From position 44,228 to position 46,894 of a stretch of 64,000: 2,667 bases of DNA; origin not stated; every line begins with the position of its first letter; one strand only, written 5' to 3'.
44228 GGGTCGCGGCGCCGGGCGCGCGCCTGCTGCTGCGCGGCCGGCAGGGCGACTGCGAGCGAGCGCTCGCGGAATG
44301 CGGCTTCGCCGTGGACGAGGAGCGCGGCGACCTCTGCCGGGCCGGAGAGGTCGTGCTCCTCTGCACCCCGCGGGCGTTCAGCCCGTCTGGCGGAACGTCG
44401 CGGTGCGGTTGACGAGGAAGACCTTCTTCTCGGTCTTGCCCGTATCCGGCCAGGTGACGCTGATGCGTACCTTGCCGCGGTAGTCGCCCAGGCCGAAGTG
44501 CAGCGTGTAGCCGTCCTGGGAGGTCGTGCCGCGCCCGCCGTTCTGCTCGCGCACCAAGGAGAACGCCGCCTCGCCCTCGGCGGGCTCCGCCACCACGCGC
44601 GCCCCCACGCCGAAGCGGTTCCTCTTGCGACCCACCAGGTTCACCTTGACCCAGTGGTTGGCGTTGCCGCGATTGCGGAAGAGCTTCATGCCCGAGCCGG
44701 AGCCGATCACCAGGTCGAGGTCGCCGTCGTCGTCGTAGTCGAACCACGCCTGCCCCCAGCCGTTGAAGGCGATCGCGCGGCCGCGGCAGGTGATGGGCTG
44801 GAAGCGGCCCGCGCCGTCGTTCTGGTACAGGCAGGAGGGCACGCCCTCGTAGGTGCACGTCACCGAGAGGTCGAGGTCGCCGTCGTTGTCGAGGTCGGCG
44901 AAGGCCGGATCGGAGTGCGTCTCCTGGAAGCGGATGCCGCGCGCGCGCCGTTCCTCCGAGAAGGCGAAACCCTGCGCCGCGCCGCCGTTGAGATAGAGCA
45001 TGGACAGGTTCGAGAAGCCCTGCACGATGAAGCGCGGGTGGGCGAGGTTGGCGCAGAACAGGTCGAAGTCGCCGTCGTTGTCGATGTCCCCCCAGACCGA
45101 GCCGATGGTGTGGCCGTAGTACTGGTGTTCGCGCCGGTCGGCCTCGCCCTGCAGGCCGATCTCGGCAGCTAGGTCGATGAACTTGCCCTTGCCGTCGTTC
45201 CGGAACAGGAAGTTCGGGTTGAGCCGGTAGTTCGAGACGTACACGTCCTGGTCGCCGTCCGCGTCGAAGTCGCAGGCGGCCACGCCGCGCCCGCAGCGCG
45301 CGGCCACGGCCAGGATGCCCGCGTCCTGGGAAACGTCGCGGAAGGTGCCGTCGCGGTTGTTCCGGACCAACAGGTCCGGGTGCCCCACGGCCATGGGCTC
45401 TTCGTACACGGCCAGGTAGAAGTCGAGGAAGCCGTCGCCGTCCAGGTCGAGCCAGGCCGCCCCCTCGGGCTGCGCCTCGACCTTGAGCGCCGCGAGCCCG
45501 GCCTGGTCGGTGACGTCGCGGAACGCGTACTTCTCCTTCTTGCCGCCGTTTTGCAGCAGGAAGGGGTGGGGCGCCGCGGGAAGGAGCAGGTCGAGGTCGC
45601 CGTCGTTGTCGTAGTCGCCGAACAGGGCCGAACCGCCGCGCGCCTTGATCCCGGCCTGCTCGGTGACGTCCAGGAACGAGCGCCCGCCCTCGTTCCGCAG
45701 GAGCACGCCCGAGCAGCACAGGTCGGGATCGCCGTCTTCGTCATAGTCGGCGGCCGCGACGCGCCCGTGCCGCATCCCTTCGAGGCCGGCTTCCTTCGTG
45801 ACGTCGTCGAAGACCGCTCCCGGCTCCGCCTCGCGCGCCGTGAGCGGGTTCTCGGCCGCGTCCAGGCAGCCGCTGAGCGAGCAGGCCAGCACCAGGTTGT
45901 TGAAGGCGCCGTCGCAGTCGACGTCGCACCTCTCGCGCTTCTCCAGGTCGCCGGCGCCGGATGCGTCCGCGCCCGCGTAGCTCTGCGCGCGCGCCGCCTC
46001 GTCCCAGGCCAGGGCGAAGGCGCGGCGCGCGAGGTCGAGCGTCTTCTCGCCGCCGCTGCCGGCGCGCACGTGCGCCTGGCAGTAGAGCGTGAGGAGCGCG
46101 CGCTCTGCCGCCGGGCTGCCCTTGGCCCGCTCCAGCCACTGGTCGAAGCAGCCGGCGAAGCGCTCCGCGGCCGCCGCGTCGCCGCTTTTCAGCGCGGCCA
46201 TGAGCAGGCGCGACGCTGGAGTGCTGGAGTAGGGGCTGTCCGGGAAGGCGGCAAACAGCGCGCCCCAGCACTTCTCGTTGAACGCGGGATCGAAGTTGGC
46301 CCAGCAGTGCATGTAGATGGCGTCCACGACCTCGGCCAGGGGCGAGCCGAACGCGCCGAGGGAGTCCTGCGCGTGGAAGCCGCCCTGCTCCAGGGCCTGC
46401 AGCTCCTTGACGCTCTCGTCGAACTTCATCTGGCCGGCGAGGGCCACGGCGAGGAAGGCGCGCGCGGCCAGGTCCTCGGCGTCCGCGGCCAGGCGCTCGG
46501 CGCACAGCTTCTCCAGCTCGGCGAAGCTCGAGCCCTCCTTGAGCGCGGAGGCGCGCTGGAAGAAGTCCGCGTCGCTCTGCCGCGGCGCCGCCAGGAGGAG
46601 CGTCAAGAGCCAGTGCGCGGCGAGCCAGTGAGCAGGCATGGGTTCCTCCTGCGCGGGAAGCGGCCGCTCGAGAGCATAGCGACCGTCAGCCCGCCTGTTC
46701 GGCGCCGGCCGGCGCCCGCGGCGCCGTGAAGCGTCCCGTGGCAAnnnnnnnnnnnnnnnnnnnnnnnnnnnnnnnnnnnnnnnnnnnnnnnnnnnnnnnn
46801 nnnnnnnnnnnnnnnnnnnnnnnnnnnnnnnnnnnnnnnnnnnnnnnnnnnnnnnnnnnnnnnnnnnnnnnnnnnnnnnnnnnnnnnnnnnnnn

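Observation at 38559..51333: A ~60-bp conserved element present three times (38559, 41599, 51274), two of them in divergent promoter regions; one copy carries a perfect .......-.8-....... palindrome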

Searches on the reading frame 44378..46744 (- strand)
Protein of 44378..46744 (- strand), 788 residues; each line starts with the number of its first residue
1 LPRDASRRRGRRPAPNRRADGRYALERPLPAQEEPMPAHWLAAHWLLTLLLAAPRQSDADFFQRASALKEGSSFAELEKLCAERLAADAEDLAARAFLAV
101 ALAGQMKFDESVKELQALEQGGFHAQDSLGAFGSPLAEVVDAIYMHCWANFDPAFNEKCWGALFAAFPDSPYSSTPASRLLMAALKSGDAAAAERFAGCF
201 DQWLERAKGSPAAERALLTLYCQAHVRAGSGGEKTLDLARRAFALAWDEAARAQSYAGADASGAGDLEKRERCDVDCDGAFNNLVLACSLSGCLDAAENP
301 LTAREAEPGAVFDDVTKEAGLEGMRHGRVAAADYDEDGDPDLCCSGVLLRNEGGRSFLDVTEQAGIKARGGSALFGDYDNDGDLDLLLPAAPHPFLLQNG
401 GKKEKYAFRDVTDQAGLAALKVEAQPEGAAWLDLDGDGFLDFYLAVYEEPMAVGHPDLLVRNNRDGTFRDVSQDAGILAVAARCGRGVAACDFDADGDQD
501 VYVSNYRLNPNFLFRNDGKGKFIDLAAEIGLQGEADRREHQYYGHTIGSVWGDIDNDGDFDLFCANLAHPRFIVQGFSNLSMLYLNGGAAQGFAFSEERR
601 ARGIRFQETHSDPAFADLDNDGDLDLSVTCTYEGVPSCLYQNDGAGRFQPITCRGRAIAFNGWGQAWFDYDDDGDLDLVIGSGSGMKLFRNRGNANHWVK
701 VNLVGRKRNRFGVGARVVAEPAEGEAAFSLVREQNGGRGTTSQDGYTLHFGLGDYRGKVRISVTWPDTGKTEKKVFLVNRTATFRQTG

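Call 13: search_protein_families(library=pfam, proteins=[window:44378-46744:-], max_evalue=0.001)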
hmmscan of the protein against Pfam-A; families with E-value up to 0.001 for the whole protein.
window:44378-46744:- (788 aa): 3 families
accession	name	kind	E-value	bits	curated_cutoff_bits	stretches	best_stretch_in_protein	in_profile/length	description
PF13517.12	FG-GAP_3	-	2.3e-33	115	26.9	4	433-503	1-61/61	FG-GAP-like repeat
PF01839.29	FG-GAP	-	1.4e-16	60.4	22.1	0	485-507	2-24/37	FG-GAP repeat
PF07593.17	UnbV_ASPIC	-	1.1e-10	41.6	23.4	1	712-775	1-60/68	ASPIC and UnbV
